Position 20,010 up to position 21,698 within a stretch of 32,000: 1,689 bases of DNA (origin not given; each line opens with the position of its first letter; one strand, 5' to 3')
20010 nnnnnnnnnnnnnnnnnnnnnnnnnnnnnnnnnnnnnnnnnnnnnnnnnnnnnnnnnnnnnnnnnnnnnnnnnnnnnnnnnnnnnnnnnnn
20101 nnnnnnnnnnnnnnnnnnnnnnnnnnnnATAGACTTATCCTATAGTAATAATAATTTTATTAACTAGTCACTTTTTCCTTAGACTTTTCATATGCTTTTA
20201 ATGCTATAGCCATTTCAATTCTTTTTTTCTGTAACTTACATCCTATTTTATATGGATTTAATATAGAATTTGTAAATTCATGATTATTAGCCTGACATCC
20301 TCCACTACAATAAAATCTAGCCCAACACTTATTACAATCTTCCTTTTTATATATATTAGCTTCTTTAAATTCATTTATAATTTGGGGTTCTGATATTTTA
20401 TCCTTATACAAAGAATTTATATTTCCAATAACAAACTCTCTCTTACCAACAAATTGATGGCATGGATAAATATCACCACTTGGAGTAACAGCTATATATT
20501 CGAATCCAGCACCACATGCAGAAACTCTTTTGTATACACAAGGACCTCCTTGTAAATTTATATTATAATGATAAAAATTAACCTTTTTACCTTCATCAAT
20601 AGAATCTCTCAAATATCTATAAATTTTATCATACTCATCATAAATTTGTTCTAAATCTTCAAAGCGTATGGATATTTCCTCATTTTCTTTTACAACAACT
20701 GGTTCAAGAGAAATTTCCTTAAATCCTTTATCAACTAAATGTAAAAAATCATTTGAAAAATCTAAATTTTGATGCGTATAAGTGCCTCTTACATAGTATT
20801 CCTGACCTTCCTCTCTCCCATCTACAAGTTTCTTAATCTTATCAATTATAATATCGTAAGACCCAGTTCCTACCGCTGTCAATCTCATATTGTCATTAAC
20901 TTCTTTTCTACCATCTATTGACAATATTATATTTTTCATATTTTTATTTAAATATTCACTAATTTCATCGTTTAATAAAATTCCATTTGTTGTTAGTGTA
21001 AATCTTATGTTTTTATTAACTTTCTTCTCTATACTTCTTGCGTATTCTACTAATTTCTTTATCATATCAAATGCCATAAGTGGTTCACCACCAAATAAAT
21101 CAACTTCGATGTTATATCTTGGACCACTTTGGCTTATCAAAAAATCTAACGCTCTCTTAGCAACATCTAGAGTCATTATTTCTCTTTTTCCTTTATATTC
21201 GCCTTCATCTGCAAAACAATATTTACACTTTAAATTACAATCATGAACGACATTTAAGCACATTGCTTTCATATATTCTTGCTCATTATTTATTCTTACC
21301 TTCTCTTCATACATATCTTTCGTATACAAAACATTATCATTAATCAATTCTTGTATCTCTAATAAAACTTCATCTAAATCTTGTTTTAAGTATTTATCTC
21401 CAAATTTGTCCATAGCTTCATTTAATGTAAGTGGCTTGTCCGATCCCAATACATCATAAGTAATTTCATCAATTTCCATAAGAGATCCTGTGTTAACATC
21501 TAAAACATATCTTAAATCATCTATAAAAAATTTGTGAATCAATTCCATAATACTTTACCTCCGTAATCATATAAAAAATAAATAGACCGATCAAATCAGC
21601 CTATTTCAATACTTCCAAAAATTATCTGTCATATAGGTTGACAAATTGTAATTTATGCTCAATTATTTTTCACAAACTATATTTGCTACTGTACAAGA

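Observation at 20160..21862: Unlisted 45-codon six-cysteine peptide gene plus radical SAM/SPASM enzyme: a SCIFF-type RiPP pair wedged into the Sec translocon locus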

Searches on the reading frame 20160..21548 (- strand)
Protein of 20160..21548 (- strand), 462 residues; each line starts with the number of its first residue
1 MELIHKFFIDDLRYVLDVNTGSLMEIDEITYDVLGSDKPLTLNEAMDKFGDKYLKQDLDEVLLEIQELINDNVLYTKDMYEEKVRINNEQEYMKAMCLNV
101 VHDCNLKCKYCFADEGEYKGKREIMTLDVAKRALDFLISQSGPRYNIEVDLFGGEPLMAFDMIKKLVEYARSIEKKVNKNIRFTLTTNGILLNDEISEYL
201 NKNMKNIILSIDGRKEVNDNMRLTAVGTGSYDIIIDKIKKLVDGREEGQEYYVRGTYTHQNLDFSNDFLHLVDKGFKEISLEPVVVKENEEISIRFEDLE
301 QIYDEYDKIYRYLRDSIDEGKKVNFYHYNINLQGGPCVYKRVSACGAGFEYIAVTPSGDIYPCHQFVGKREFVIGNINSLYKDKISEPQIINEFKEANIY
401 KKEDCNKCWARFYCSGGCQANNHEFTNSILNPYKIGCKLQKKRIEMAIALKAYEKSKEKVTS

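Call 3: search_protein_families(library=ncbifam, proteins=[window:20160-21548:-], max_evalue=0.01)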
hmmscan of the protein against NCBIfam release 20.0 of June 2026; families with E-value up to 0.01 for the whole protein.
window:20160-21548:- (462 aa): 74 families (the best 25 are shown)
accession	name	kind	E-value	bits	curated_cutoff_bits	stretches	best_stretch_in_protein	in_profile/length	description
NF040492.1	not_ScfB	exception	1.9e-196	653.3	855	1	1-453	1-450/450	ScfB-related radical SAM/SPASM orphan maturase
TIGR03974.1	rSAM_six_Cys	equivalog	6.8e-190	631.7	425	1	4-452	1-450/451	thioether cross-link-forming SCIFF peptide maturase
NF047865.1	rSAM_PapB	equivalog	2.3e-84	283.4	340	1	93-430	2-328/330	PapB family radical SAM/SPASM ranthipeptide maturase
TIGR04064.1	rSAM_nif11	equivalog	2.9e-77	260.3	518.7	1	5-450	5-432/459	nif11-like peptide radical SAM maturase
TIGR03906.1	quino_hemo_SAM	equivalog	2.7e-75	253.8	453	1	4-447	3-443/467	quinohemoprotein amine dehydrogenase maturation protein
TIGR04068.1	rSAM_ocin_clost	equivalog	6e-51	173.8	500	1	3-446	1-448/462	Cys-rich peptide radical SAM maturase CcpM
NF041298.1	rSAM_mat_DynA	equivalog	4.7e-36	124.5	450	1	101-429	8-332/356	dynobactin maturation radical SAM/SPASM protein DynA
NF038107.1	rSAM_NF038107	equivalog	4.8e-36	124.5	600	1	54-430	46-412/444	Cys-every-fifth radical SAM/SPASM peptide maturase CefB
TIGR03978.1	rSAM_paired_1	equivalog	6.1e-36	124.2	370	1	52-449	37-449/466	His-Xaa-Ser system radical SAM maturase HxsB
NF035951.1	rSAM_RumMC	equivalog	6.3e-36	124.1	720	1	10-444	23-483/510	RumMC family radical SAM sactipeptide maturase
TIGR03942.1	sulfatase_rSAM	equivalog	2.7e-35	122.1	349.45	1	100-427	7-333/363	anaerobic sulfatase maturase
TIGR04115.1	rSAM_Cxxx_rpt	equivalog_domain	1.6e-33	116.7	350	1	94-445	2-354/359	radical SAM peptide maturase, CXXX-repeat target family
TIGR04280.1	geopep_mat_rSAM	hypoth_equivalog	2.5e-33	115.7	400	1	46-423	37-397/428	geopeptide radical SAM maturase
TIGR04163.1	rSAM_cobopep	equivalog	5.6e-33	114.3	375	1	55-457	27-425/428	peptide-modifying radical SAM enzyme CbpB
TIGR04463.1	rSAM_vs_C_rich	equivalog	2.6e-29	102.3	525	1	31-420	15-396/438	TIGR04463 family radical SAM/SPASM RiPP maturase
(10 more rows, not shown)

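Call 4: search_protein_families(library=pfam, proteins=[window:20160-21548:-], max_evalue=0.01)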
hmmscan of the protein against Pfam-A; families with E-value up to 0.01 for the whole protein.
window:20160-21548:- (462 aa): 3 families
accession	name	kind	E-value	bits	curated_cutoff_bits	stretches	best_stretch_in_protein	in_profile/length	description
PF04055.27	Radical_SAM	-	1.4e-15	58.3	29.5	1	99-242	2-137/166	Radical SAM superfamily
PF13353.11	Fer4_12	-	9.7e-13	49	22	1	97-230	8-131/137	4Fe-4S single cluster domain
PF13186.11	SPASM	-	8.7e-08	32.8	21.5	1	345-409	1-67/67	Iron-sulfur cluster-binding domain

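Call 12: find_related_loci(query=window:20160-21548:-, collection=genome_contigs, flank=8000)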
Query window:20160-21548:- (462 aa) in genome_contigs; peptide patterns used: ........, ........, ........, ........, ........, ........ (x = any residue, [..] = any of these).
41 stretches matched a pattern; 7 encode a relative of the query (tblastn E <= 1e-3); 7 distinct loci.
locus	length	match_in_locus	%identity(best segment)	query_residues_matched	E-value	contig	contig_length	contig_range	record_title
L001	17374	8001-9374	85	1-458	0e+0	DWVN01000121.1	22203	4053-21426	MAG TPA_asm: Candidatus Dwaynia gallinarum isolate CHK166-5537 CHK166__C125726_L22203_SAMEA104467475, whole genome shotg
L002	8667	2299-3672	84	1-458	0e+0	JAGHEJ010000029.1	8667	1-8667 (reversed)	MAG: Clostridiales bacterium isolate MAG.106 k127_504595, whole genome shotgun sequence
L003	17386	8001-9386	82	1-462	0e+0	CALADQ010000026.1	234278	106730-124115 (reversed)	MAG TPA_asm: uncultured Candidatus Arthromitus sp. isolate ERR318697_bin.45_CONCOCT_v1.1_MAG genome assembly, contig: ER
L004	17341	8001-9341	54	1-453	7e-163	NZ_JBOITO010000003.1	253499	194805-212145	MAG: Clostridium sp. isolate Enrichment1 NODE_11_length_253499_cov_235.393023, whole genome shotgun sequence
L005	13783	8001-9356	53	1-458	3e-160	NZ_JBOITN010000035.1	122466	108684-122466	MAG: Clostridium sp. isolate Enrichment2 NODE_46_length_122466_cov_6.675426, whole genome shotgun sequence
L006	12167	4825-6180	53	1-458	1e-159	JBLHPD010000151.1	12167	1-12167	MAG: Clostridium sp. isolate 3300055726_101 Ga0535650_0008739, whole genome shotgun sequence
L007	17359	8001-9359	54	1-459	2e-161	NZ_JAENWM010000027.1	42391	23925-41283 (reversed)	MAG: Clostridium sp. isolate 5_8_m_bin12 k141_987306_length_42391_cov_221.8849, whole genome shotgun sequence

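Call 15: find_homologous_proteins(query=window:20160-21548:-, max_evalue=1e-30)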
Query window:20160-21548:- (462 aa): 8000 proteins with E <= 1e-30 among 8000 candidates; the best 120 are listed.
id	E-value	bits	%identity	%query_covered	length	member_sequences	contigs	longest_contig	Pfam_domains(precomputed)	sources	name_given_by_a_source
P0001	0.0e+0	1023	97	100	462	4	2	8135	PF13186.12,PF04055.28,PF13353.12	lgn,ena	-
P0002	1.2e-294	995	94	100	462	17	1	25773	PF13186.12,PF04055.28,PF13353.12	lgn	-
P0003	9.1e-271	916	85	100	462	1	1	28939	PF13186.12,PF04055.28,PF13353.12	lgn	-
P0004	3.0e-270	915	85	100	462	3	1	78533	PF13186.12,PF04055.28,PF13353.12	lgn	-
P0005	4.7e-270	914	85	100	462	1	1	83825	PF13186.12,PF04055.28,PF13353.12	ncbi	-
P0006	1.3e-263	893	85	99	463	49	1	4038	PF13186.12,PF04055.28,PF13353.12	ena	-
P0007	3.4e-263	891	82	100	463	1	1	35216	PF13186.12,PF04055.28,PF13353.12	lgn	-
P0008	1.1e-260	883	81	100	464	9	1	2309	PF13186.12,PF04055.28,PF13353.12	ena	-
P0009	4.8e-260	881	84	100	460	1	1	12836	PF13186.12,PF04055.28,PF13353.12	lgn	-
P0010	2.1e-257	872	82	100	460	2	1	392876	PF13186.12,PF04055.28,PF13353.12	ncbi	-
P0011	3.1e-255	865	81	100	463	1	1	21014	PF13186.12,PF04055.28,PF13353.12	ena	-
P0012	1.1e-253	860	81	99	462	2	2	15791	PF13186.12,PF04055.28,PF13353.12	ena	-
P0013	8.6e-251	850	80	99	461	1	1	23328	PF13186.12,PF04055.28,PF13353.12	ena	-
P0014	9.2e-243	824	76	99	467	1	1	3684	PF13186.12,PF04055.28,PF13353.12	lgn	-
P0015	1.2e-194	665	68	94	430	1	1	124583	PF13186.12,PF04055.28,PF13353.12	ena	-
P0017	1.2e-178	613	58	98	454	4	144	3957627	PF13186.12,PF04055.28,PF13353.12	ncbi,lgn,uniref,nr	ncbi:uncharacterized protein BJV85_001604 [Clostridium acetobutylicum]|uniref:Heme biosynthesis (Nir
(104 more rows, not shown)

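Call 35: find_encoding_contigs(protein=window:20160-21548:-, flank=3000, max_places=3)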
Protein window:20160-21548:- (462 aa): 1 contig read that carries it; 1 place shown.
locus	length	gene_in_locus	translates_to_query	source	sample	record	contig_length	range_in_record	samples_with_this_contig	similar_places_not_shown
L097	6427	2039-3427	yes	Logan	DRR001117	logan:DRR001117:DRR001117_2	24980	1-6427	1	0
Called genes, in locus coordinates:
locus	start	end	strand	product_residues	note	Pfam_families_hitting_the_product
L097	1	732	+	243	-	?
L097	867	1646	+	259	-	PF13946:DUF4214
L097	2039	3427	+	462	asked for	PF04055:Radical_SAM, PF13353:Fer4_12, PF13186:SPASM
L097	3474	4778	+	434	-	PF21760:SecD_1st, PF22599:SecDF_P1_head, PF03176:MMPL (weak), PF02355:SecD_SecF_C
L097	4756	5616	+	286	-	PF02355:SecD_SecF_C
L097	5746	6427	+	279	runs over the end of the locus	-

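Call 36: search_solved_structures(query=window:20160-21548:-, max_evalue=1e-10, show_alignments=1)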
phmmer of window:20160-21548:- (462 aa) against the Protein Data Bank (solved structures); distinct sequences matched with E-value up to 1e-10: 4.
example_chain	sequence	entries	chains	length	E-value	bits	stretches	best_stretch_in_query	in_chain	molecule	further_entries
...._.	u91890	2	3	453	1.7e-155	521.4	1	1-454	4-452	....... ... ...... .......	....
4k37_A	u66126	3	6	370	1.5e-14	56.8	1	102-430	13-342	Anaerobic sulfatase-maturating enzyme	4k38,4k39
4k36_A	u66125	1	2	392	1.7e-14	56.6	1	102-430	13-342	Anaerobic sulfatase-maturating enzyme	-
8vpo_A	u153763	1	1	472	1.8e-13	53.3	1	21-446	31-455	Radical SAM core domain-containing protein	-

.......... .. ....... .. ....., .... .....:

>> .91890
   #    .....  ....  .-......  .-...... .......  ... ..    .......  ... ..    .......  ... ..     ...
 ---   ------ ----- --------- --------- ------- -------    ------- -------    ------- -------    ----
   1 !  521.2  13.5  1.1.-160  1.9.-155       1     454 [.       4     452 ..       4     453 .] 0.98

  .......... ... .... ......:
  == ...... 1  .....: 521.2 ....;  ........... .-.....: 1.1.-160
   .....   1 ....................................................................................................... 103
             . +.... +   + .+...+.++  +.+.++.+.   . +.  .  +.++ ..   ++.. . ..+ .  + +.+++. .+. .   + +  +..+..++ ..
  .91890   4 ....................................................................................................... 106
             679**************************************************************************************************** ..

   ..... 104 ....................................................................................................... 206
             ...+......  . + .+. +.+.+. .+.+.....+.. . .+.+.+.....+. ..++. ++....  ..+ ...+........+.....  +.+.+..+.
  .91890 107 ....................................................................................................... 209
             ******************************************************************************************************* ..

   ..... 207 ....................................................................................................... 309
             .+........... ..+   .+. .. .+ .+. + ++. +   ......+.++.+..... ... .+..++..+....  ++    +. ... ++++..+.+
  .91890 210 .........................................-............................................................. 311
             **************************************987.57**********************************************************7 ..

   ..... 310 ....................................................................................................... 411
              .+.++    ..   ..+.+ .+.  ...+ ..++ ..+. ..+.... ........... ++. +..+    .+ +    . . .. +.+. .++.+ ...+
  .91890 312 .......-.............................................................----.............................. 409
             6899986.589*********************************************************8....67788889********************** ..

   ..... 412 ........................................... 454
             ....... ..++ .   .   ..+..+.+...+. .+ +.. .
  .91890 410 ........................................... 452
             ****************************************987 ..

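Call 45: search_protein_families(library=ncbifam, proteins=[L004:8001-9371:+, L007:8001-9392:+], max_evalue=0.00001)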
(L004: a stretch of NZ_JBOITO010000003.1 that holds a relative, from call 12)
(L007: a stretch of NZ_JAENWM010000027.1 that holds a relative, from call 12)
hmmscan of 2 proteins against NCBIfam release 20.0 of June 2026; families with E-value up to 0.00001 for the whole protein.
L004:8001-9371:+ (456 aa): 62 families (the best 25 are shown)
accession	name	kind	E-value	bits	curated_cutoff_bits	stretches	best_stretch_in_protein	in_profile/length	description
NF040492.1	not_ScfB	exception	1.1e-244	812.3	855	1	1-447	1-450/450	ScfB-related radical SAM/SPASM orphan maturase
TIGR03974.1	rSAM_six_Cys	equivalog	1.1e-190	634.3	425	1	4-445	1-449/451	thioether cross-link-forming SCIFF peptide maturase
NF047865.1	rSAM_PapB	equivalog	6.3e-90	301.7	340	1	94-426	2-330/330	PapB family radical SAM/SPASM ranthipeptide maturase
TIGR03906.1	quino_hemo_SAM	equivalog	5.3e-81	272.6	453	1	2-443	1-445/467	quinohemoprotein amine dehydrogenase maturation protein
TIGR04064.1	rSAM_nif11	equivalog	2.4e-80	270.5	518.7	2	3-285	3-262/459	nif11-like peptide radical SAM maturase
TIGR04068.1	rSAM_ocin_clost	equivalog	1.7e-54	185.5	500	2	4-252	2-242/462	Cys-rich peptide radical SAM maturase CcpM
NF035951.1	rSAM_RumMC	equivalog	2.1e-43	148.8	720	1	7-266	20-288/510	RumMC family radical SAM sactipeptide maturase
TIGR03978.1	rSAM_paired_1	equivalog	4.2e-39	134.6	370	1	77-286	65-270/466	His-Xaa-Ser system radical SAM maturase HxsB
TIGR04115.1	rSAM_Cxxx_rpt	equivalog_domain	9.8e-38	130.5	350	1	95-439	2-354/359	radical SAM peptide maturase, CXXX-repeat target family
TIGR04280.1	geopep_mat_rSAM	hypoth_equivalog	3.2e-37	128.5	400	1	60-425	51-405/428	geopeptide radical SAM maturase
NF038107.1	rSAM_NF038107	equivalog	2.8e-34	118.7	600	1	44-425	36-413/444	Cys-every-fifth radical SAM/SPASM peptide maturase CefB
NF041298.1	rSAM_mat_DynA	equivalog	3.1e-32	112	450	1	102-426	8-335/356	dynobactin maturation radical SAM/SPASM protein DynA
TIGR03942.1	sulfatase_rSAM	equivalog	6e-31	107.8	349.45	1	101-428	7-340/363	anaerobic sulfatase maturase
NF038170.1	lachnocin_rSAM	equivalog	6.5e-31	107.7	550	1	92-409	73-392/440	lachnocin radical SAM maturase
TIGR04163.1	rSAM_cobopep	equivalog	2e-30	105.9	375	2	81-273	44-234/428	peptide-modifying radical SAM enzyme CbpB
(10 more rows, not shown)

L007:8001-9392:+ (463 aa): 62 families (the best 25 are shown)
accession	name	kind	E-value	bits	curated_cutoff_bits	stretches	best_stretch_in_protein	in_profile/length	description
NF040492.1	not_ScfB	exception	5.8e-247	819.8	855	1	1-447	1-450/450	ScfB-related radical SAM/SPASM orphan maturase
TIGR03974.1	rSAM_six_Cys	equivalog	1.1e-186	621.2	425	1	4-445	1-449/451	thioether cross-link-forming SCIFF peptide maturase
NF047865.1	rSAM_PapB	equivalog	5.4e-88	295.4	340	1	94-426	2-330/330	PapB family radical SAM/SPASM ranthipeptide maturase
TIGR03906.1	quino_hemo_SAM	equivalog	2.1e-81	274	453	1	2-443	1-445/467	quinohemoprotein amine dehydrogenase maturation protein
TIGR04064.1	rSAM_nif11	equivalog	5.1e-80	269.4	518.7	2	3-285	3-262/459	nif11-like peptide radical SAM maturase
TIGR04068.1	rSAM_ocin_clost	equivalog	1.6e-53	182.3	500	2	4-308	2-293/462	Cys-rich peptide radical SAM maturase CcpM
NF035951.1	rSAM_RumMC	equivalog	4.7e-41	141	720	1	10-256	23-274/510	RumMC family radical SAM sactipeptide maturase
TIGR03978.1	rSAM_paired_1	equivalog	2.6e-40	138.6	370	1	84-456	72-461/466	His-Xaa-Ser system radical SAM maturase HxsB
TIGR04115.1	rSAM_Cxxx_rpt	equivalog_domain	5.5e-37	128.1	350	1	95-439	2-354/359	radical SAM peptide maturase, CXXX-repeat target family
TIGR04280.1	geopep_mat_rSAM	hypoth_equivalog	5.3e-36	124.5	400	1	97-425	86-405/428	geopeptide radical SAM maturase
NF038107.1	rSAM_NF038107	equivalog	9.2e-33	113.7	600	1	15-425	19-413/444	Cys-every-fifth radical SAM/SPASM peptide maturase CefB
NF038170.1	lachnocin_rSAM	equivalog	1.7e-31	109.6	550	1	29-455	14-428/440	lachnocin radical SAM maturase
NF041298.1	rSAM_mat_DynA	equivalog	4.2e-31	108.2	450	1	102-426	8-335/356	dynobactin maturation radical SAM/SPASM protein DynA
TIGR04163.1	rSAM_cobopep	equivalog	4.8e-31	107.9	375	1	94-444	63-418/428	peptide-modifying radical SAM enzyme CbpB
TIGR04148.1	GG_samocin_CFB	equivalog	4e-30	105.3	300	1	89-319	11-245/411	radical SAM peptide maturase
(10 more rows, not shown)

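Call 62: find_encoding_contigs(protein=P0017, flank=5000, max_places=2)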
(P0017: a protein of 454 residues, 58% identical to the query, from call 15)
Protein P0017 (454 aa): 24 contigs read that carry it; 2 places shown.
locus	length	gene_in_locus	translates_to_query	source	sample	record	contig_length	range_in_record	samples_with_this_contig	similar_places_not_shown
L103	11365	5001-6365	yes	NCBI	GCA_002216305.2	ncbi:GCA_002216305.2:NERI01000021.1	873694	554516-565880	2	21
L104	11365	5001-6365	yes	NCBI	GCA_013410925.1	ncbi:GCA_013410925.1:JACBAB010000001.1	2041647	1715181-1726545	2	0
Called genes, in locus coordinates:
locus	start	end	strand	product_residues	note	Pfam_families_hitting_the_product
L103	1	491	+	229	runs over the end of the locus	PF01330:RuvA_N, PF14520:HHH_5, PF07499:RuvA_C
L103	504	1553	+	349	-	PF06068:TIP49 (faint), PF05496:RuvB_N, PF01078:Mg_chelatase (faint), PF00004:AAA, PF07728:AAA_5 (weak), PF17864:AAA_lid_4, PF05491:WHD_RuvB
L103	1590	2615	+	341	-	PF02547:Queuosine_synth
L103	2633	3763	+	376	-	PF01702:TGT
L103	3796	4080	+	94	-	PF02699:YajC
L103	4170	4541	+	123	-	-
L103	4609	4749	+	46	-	-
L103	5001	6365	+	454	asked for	PF04055:Radical_SAM, PF13353:Fer4_12, PF13186:SPASM (weak)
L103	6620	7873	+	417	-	PF21760:SecD_1st, PF22599:SecDF_P1_head, PF03176:MMPL, PF02355:SecD_SecF_C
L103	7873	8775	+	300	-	PF02355:SecD_SecF_C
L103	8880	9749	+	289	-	PF01368:DHH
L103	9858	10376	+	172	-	PF00156:Pribosyltran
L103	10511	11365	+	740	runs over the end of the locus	PF01966:HD, PF13328:HD_4, PF04607:RelA_SpoT, PF02824:TGS, PF19296:RelA_AH, PF28438:RelA_RIS, PF13291:ACT_4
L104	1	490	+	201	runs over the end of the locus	PF01330:RuvA_N, PF14520:HHH_5, PF07499:RuvA_C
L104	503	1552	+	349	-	PF06068:TIP49 (faint), PF05496:RuvB_N, PF01078:Mg_chelatase (faint), PF00004:AAA, PF07728:AAA_5 (weak), PF17864:AAA_lid_4, PF05491:WHD_RuvB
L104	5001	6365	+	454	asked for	PF04055:Radical_SAM, PF13353:Fer4_12, PF13186:SPASM (weak)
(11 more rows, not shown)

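Call 63: search_protein_families(library=ncbifam, proteins=[L103:4170-4541:+, L103:4609-4749:+, L103:8880-9749:+], max_evalue=0.001)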
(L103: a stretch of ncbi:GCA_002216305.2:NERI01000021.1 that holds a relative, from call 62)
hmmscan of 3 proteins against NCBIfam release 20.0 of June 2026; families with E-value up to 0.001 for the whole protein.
L103:4170-4541:+ (123 aa): 1 family
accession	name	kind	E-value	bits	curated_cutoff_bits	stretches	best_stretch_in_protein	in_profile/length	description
TIGR04086.1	TIGR04086_membr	hypoth_equivalog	2.4e-28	98.6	30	1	13-123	5-115/115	TIGR04086 family membrane protein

L103:4609-4749:+ (46 aa): 1 family
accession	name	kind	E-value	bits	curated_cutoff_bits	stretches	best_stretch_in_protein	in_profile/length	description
TIGR03973.1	six_Cys_in_45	equivalog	1.3e-22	79.5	50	1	2-44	1-43/43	six-cysteine ranthipeptide SCIFF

L103:8880-9749:+ (289 aa): 3 families
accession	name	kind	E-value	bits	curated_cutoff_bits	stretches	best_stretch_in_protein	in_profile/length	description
TIGR00644.1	recJ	equivalog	1.6e-62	211.5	396.9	1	14-279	29-299/546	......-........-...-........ exonuclease RecJ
NF008290.0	PRK11070.1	equivalog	1.4e-31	109.6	900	1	12-279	44-323/577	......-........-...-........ exonuclease RecJ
NF053576.1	RecJ_archaeal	equivalog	6.4e-08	31.9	360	1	30-210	2-171/452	RecJ family nuclease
